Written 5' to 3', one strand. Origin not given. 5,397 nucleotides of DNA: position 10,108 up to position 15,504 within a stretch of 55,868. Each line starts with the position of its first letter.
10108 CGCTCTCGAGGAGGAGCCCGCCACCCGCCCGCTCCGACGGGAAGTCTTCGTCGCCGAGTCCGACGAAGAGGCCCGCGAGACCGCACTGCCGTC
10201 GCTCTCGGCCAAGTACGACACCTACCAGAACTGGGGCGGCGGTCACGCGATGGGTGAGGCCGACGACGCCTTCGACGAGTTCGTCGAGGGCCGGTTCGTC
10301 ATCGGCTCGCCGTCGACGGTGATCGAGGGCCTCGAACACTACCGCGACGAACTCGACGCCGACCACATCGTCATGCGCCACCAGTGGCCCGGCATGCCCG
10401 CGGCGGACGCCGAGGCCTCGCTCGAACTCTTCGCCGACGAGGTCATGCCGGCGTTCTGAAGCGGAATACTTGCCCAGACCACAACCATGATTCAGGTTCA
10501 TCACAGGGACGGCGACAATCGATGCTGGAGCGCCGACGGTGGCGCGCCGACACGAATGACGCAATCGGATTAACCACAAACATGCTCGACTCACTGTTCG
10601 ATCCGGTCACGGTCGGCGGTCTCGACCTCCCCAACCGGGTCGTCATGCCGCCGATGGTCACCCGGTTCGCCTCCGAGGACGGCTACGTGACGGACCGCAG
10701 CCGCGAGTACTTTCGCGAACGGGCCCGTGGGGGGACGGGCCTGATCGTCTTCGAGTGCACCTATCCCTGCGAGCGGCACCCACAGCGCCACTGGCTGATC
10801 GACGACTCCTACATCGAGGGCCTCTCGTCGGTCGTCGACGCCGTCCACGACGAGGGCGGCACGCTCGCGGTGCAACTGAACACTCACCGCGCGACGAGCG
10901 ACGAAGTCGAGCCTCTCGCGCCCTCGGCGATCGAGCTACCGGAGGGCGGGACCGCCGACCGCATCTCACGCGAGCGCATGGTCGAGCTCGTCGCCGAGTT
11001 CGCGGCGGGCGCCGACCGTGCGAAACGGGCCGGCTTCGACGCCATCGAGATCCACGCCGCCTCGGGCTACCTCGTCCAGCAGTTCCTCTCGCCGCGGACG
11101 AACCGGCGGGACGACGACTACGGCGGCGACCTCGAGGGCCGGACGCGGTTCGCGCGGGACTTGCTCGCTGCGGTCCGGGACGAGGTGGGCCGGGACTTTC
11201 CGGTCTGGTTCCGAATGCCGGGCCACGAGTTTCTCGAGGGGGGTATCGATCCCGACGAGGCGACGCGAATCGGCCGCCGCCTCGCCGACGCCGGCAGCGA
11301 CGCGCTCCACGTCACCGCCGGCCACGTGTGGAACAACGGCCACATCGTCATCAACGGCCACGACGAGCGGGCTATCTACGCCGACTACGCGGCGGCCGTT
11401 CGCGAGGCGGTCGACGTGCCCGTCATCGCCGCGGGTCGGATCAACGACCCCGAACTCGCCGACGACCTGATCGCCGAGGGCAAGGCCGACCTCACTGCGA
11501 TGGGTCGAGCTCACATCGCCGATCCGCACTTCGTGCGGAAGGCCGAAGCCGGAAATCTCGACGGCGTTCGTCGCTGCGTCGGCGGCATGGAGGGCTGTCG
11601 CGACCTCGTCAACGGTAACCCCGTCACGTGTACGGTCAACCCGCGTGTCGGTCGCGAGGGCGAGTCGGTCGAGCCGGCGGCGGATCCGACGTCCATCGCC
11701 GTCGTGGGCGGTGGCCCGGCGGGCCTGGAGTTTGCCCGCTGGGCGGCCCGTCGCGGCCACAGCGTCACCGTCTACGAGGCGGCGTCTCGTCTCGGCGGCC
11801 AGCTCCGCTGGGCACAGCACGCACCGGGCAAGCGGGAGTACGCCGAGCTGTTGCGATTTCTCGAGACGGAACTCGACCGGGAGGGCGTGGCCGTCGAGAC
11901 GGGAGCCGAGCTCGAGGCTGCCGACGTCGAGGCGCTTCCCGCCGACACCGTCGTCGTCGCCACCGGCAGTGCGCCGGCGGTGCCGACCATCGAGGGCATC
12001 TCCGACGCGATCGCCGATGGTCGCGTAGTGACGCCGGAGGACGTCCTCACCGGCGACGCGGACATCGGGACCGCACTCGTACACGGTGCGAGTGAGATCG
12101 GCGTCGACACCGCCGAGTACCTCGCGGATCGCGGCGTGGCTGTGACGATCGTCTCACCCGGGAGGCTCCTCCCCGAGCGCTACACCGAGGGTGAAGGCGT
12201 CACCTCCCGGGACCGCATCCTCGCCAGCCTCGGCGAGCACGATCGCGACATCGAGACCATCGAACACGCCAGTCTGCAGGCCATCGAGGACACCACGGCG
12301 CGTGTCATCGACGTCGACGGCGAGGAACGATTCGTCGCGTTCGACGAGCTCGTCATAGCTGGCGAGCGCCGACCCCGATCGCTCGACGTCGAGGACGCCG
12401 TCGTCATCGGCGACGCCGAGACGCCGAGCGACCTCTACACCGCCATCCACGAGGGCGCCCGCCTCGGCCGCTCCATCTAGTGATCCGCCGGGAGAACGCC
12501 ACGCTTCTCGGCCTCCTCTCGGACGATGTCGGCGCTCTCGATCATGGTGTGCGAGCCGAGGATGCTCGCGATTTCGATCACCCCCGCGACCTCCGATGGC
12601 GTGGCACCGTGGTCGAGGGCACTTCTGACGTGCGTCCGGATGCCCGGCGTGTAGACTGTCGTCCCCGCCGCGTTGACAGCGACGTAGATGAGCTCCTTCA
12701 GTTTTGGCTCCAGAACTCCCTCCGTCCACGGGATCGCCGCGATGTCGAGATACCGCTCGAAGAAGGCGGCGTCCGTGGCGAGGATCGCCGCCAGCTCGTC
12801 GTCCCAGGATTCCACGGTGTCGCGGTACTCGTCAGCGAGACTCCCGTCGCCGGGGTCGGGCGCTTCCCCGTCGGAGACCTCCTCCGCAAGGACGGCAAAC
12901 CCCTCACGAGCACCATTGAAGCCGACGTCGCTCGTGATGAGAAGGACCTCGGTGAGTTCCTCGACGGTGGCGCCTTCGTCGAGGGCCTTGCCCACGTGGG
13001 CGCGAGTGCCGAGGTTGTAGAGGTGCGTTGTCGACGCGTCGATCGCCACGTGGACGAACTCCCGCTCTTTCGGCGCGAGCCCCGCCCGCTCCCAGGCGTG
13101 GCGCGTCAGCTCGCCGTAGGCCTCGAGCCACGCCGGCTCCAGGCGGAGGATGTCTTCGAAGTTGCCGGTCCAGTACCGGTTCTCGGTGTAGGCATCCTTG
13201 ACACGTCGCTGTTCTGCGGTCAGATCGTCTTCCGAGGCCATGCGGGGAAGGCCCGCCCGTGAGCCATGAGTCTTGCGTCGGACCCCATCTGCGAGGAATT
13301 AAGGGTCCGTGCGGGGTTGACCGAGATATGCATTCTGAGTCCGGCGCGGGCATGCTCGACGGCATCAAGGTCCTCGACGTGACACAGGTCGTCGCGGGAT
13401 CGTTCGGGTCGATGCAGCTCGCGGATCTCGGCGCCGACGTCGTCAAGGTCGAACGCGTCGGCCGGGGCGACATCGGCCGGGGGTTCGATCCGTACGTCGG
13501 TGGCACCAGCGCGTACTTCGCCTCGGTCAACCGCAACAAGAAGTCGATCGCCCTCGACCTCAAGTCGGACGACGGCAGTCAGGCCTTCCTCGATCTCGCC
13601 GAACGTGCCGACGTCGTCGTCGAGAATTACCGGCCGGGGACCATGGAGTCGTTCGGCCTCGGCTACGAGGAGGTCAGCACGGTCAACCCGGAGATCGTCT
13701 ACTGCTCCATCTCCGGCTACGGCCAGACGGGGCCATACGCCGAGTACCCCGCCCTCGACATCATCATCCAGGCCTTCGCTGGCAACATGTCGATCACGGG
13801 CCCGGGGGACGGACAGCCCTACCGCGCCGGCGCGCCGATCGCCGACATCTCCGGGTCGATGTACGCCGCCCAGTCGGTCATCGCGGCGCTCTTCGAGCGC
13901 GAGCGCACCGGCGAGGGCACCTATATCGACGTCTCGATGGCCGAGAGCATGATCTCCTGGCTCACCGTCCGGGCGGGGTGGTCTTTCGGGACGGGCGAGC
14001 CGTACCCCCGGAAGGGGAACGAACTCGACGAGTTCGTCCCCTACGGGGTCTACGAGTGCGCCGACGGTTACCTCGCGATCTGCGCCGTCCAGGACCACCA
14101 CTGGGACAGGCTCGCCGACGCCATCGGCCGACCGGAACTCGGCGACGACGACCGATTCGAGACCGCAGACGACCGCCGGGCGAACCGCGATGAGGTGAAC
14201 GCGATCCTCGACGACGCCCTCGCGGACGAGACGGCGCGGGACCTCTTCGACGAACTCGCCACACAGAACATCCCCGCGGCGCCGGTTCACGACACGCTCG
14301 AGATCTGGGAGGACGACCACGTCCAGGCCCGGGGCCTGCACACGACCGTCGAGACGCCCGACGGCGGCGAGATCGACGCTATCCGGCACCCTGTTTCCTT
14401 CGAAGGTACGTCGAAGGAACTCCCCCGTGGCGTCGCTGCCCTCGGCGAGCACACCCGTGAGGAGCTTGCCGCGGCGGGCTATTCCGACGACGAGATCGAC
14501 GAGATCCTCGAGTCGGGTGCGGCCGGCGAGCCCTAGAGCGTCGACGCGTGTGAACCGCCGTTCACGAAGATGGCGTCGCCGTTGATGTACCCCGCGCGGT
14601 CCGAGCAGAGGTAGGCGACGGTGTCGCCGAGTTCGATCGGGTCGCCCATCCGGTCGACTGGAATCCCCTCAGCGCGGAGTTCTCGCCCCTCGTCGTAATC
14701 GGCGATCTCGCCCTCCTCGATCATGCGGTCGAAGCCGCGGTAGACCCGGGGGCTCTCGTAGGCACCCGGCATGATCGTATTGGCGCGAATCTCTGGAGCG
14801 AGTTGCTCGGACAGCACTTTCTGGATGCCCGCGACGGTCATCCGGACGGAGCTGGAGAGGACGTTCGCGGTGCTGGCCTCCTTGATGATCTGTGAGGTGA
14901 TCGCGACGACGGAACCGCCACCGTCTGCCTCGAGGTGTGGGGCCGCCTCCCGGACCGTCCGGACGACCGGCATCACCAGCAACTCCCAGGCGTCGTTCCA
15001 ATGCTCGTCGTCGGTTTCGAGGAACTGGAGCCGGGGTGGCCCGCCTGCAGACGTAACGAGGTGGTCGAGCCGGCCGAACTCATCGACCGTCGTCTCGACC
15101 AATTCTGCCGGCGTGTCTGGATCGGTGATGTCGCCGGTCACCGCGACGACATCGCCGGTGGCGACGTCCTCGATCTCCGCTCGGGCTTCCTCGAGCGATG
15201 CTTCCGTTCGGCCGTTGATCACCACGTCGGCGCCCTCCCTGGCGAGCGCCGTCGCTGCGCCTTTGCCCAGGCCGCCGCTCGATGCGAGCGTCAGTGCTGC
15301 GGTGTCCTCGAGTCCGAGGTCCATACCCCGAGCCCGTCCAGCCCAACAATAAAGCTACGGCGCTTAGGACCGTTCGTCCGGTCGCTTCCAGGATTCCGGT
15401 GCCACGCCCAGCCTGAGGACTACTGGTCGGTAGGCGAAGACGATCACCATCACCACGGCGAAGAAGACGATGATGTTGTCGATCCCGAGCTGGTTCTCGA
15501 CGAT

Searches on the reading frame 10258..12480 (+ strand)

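Call 34: search_protein_families(library=pfam, proteins=[window:10258-12480:+], max_evalue=0.001)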
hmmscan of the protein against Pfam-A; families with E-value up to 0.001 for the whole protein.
window:10258-12480:+ (740 aa): 9 families
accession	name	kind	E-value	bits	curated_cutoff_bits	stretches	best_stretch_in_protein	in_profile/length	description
PF00724.26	Oxidored_FMN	-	3.5e-65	220.9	27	1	112-432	1-338/342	NADH:flavin oxidoreductase / NADH oxidase family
PF07992.20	Pyr_redox_2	-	3.2e-21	76.5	26.1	1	479-708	2-241/291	Pyridine nucleotide-disulphide oxidoreductase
PF00070.33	Pyr_redox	-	5.5e-11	43.3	22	1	480-513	2-35/82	Pyridine nucleotide-disulphide oxidoreductase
PF13450.12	NAD_binding_8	-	1.3e-08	35.4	21.9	1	482-521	1-40/68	NAD(P)-binding Rossmann-like domain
PF13738.12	Pyr_redox_3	-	2.4e-07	30.8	30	1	557-689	120-253/305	Pyridine nucleotide-disulphide oxidoreductase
PF03486.20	HI0933_like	-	4.5e-06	26.7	50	1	479-517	2-40/244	HI0933-like protein Rossmann domain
PF12831.13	FAD_oxidored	-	2.3e-05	24.3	27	1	480-516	2-38/416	FAD dependent oxidoreductase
PF01266.30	DAO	-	4.2e-05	23.7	27.9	1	480-514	2-37/353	FAD dependent oxidoreductase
PF00890.30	FAD_binding_2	-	0.0001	22.1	20.4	1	480-520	2-42/414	FAD binding domain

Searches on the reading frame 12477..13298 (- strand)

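Call 34: search_protein_families(library=pfam, proteins=[window:12477-13298:-], max_evalue=0.001)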
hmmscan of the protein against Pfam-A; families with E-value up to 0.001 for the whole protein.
window:12477-13298:- (273 aa): 1 family
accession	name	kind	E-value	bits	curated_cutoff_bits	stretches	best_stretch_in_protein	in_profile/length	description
PF02627.25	CMD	-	1.2e-21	77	23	2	55-138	1-83/84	Carboxymuconolactone decarboxylase family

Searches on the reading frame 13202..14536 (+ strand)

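Call 33: search_protein_families(library=pfam, proteins=[window:13202-14536:+], max_evalue=0.001)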
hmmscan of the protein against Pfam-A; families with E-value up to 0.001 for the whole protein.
window:13202-14536:+ (444 aa): 1 family
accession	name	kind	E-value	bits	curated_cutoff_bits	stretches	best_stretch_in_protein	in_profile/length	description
PF02515.22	CoA_transf_3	-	4.6e-126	421.3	23.3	1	52-418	1-366/366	CoA-transferase family III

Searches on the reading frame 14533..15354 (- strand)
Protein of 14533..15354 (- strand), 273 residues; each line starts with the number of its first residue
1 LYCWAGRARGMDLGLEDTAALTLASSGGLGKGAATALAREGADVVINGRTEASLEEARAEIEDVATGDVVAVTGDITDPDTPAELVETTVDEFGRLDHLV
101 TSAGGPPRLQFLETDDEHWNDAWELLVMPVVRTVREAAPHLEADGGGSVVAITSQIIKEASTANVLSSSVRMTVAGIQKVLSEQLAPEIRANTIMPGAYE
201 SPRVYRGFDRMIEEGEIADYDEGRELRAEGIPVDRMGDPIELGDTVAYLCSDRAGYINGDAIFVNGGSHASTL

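Call 33: search_protein_families(library=pfam, proteins=[window:14533-15354:-], max_evalue=0.001)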
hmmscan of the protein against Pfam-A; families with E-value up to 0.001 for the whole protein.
window:14533-15354:- (273 aa): 3 families
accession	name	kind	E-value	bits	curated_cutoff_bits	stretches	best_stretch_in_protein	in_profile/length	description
PF13561.12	adh_short_C2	-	3.6e-40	138.4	27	1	24-269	3-236/236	Enoyl-(Acyl carrier protein) reductase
PF00106.31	adh_short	-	4.9e-32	111.4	26.6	1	20-202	3-185/195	short chain dehydrogenase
PF08659.16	KR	-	1.9e-07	31.6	22.6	1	26-122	9-108/180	KR domain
